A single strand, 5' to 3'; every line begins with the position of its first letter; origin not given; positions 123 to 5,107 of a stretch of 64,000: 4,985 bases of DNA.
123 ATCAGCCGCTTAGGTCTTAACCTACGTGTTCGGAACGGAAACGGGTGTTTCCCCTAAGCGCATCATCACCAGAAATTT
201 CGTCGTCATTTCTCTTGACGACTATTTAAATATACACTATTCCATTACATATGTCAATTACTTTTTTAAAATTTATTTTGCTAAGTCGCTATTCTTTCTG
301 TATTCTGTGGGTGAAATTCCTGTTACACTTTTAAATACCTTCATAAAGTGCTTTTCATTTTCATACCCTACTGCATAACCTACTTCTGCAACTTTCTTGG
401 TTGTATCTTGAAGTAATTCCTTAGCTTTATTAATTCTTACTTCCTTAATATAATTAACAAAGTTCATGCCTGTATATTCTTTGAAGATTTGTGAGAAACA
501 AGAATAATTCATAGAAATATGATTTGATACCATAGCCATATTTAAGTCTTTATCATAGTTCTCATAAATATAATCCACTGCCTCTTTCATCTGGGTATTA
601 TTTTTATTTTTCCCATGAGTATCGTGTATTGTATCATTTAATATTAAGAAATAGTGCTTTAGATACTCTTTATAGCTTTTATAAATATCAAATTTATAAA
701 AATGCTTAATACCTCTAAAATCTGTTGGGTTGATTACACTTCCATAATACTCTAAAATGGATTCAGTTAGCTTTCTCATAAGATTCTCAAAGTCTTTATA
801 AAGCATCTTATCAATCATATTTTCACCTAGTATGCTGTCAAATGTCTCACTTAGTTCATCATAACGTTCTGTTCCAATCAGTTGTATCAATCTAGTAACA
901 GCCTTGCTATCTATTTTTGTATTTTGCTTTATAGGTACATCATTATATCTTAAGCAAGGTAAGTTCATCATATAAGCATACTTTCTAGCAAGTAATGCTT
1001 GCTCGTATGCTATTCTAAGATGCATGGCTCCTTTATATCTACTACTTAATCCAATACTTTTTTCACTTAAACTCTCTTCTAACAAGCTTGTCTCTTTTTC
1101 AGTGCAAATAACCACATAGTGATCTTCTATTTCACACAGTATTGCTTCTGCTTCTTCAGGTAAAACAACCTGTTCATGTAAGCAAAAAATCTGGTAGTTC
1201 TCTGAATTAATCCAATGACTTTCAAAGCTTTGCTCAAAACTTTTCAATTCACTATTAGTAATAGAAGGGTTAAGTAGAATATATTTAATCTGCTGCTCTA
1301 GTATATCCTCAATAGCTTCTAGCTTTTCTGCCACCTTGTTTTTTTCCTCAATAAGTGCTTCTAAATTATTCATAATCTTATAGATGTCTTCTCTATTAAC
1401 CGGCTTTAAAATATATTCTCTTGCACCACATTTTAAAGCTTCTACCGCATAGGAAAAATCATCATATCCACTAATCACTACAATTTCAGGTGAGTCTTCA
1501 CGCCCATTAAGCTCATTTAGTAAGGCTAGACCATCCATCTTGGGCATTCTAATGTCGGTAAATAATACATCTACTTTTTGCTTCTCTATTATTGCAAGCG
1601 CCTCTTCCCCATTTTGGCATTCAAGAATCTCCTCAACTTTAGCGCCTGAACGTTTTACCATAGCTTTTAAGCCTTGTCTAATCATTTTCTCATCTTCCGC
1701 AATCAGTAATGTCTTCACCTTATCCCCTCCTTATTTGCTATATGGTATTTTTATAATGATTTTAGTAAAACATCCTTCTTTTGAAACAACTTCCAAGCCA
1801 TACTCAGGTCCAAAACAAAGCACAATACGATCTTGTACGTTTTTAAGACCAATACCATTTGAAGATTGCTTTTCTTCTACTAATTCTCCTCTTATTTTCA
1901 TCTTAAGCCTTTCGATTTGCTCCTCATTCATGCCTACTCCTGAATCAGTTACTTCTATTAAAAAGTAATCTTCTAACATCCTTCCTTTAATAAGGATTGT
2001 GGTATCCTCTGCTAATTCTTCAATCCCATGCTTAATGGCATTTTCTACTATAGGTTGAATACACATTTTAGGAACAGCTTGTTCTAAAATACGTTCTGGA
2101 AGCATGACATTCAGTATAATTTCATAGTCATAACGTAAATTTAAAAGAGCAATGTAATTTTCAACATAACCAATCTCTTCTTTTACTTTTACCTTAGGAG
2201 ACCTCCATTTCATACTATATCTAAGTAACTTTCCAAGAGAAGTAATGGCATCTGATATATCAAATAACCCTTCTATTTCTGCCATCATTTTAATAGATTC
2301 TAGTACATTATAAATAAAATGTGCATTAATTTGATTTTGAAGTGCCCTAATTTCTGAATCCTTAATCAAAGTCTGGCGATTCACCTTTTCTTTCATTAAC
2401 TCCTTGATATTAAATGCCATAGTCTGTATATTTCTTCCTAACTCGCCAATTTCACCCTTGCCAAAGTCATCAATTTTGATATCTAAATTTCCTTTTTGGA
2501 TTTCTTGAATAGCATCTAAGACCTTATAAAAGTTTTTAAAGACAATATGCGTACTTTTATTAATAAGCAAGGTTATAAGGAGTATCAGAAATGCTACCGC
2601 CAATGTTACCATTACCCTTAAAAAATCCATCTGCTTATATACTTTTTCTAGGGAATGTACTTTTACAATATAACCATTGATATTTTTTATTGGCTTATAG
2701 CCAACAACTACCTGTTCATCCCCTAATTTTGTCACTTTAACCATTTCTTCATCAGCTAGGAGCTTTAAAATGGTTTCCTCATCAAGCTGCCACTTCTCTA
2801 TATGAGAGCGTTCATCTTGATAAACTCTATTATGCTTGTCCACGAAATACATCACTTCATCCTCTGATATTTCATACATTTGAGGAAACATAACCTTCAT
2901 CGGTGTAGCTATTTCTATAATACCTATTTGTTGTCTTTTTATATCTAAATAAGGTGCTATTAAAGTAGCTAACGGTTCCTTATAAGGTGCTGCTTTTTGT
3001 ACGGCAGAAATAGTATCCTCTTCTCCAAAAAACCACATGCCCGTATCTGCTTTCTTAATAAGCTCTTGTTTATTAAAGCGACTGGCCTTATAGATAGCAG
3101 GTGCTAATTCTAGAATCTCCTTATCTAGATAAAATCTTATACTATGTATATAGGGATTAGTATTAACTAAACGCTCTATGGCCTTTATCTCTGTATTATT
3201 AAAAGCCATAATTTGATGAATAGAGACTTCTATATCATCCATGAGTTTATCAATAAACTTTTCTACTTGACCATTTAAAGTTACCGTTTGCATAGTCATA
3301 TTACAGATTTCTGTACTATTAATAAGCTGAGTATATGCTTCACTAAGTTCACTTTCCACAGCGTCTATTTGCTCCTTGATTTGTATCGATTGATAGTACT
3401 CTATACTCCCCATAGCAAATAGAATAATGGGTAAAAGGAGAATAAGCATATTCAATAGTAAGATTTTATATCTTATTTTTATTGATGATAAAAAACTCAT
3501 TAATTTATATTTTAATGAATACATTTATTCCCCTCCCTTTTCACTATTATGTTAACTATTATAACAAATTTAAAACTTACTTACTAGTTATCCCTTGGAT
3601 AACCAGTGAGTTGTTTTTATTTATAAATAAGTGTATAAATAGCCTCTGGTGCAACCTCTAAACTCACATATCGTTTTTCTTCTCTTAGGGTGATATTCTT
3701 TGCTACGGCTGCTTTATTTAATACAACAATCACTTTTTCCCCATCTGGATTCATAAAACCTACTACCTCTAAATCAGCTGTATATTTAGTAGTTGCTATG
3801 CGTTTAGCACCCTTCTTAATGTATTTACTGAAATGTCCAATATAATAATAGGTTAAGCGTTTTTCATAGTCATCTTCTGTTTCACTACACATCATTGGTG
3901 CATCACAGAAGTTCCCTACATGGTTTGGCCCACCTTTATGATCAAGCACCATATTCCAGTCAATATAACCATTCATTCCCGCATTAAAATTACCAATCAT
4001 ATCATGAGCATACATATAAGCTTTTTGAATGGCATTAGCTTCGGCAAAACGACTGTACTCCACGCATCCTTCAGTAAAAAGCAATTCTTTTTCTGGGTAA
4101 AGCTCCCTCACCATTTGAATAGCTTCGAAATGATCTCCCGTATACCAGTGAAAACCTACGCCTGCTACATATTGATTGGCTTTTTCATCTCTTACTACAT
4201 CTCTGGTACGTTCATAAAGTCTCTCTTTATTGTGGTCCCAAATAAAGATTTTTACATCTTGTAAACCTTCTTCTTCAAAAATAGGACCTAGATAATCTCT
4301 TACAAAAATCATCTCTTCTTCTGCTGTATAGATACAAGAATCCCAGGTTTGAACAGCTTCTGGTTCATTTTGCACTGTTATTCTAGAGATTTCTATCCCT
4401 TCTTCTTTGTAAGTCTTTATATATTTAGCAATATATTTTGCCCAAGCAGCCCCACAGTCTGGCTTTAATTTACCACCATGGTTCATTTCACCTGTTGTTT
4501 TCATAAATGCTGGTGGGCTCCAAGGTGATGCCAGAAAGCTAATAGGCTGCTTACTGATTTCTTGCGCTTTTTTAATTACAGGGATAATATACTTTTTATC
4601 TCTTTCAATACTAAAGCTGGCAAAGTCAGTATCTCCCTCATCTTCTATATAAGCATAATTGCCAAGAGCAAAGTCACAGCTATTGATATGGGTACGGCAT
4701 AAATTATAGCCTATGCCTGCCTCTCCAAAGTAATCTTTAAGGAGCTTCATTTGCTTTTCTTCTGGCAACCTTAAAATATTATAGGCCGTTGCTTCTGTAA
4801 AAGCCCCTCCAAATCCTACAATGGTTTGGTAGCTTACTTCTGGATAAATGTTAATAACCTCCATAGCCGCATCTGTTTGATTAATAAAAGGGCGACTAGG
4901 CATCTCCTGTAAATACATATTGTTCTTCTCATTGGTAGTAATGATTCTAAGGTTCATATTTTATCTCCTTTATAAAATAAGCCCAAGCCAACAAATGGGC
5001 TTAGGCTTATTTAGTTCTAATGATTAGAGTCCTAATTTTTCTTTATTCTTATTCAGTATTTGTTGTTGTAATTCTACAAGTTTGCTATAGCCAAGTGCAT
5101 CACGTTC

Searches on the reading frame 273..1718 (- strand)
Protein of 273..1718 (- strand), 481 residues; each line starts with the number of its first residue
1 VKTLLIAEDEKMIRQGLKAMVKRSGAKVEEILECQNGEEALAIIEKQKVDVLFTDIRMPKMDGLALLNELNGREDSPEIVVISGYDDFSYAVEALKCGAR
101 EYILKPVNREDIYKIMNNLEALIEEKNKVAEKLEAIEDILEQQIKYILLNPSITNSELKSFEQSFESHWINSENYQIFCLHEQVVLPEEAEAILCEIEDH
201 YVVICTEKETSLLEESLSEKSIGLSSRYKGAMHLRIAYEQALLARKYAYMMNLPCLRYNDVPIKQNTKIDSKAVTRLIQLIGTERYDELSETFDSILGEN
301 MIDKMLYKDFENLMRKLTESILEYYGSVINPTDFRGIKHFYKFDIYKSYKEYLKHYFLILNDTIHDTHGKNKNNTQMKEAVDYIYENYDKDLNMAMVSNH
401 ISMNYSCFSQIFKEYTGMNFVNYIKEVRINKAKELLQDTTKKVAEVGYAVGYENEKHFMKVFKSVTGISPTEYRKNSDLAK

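Call 87: search_protein_families(library=pfam, proteins=[window:273-1718:-], max_evalue=0.00001)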
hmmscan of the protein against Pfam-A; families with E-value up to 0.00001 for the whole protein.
window:273-1718:- (481 aa): 3 families
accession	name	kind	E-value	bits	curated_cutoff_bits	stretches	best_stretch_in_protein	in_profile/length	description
PF00072.30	Response_reg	-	4e-29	101.5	30.2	1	5-115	2-109/111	Response regulator receiver domain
PF12833.13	HTH_18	-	2.4e-22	79.4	33.6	1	399-475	3-79/80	Helix-turn-helix domain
PF00165.29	HTH_AraC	-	3.5e-16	59.3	26.6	1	437-475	2-42/42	Bacterial regulatory helix-turn-helix proteins, AraC family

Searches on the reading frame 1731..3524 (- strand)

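Call 87: search_protein_families(library=pfam, proteins=[window:1731-3524:-], max_evalue=0.00001)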
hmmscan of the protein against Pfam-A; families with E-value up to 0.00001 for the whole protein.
window:1731-3524:- (597 aa): 3 families
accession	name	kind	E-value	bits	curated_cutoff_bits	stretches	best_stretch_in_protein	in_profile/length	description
PF06580.19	His_kinase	-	1.5e-21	76.9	25.2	1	391-467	2-79/81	Histidine kinase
PF02518.31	HATPase_c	-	3.7e-10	40.7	26.4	1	488-595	9-109/111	Histidine kinase-, DNA gyrase B-, and HSP90-like ATPase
PF00672.30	HAMP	-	5.6e-07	30.2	25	1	336-374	14-52/53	HAMP domain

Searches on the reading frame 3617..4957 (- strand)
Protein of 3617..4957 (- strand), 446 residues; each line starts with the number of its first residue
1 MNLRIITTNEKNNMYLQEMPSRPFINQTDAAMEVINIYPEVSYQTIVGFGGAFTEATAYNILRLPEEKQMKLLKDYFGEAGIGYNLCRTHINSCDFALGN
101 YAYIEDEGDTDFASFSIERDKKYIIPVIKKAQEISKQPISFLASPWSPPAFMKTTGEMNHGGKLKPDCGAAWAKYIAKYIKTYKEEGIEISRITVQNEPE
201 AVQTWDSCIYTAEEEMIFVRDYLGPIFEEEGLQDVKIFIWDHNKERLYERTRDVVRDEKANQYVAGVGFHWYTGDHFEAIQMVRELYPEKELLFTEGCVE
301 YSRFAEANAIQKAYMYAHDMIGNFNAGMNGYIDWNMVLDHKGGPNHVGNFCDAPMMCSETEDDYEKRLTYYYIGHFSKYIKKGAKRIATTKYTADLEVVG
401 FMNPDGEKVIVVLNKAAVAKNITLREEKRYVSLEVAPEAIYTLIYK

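Call 87: search_protein_families(library=pfam, proteins=[window:3617-4957:-], max_evalue=0.00001)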
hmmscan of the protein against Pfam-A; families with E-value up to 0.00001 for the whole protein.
window:3617-4957:- (446 aa): 2 families
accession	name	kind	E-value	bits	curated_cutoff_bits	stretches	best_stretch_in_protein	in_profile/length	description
PF02055.22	Glyco_hydro_30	-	1e-73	248.8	23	1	46-380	1-348/348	Glycosyl hydrolase family 30 TIM-barrel domain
PF17189.10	Glyco_hydro_30C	-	3.7e-15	56.3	22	1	383-443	1-65/65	Glycosyl hydrolase family 30 beta sandwich domain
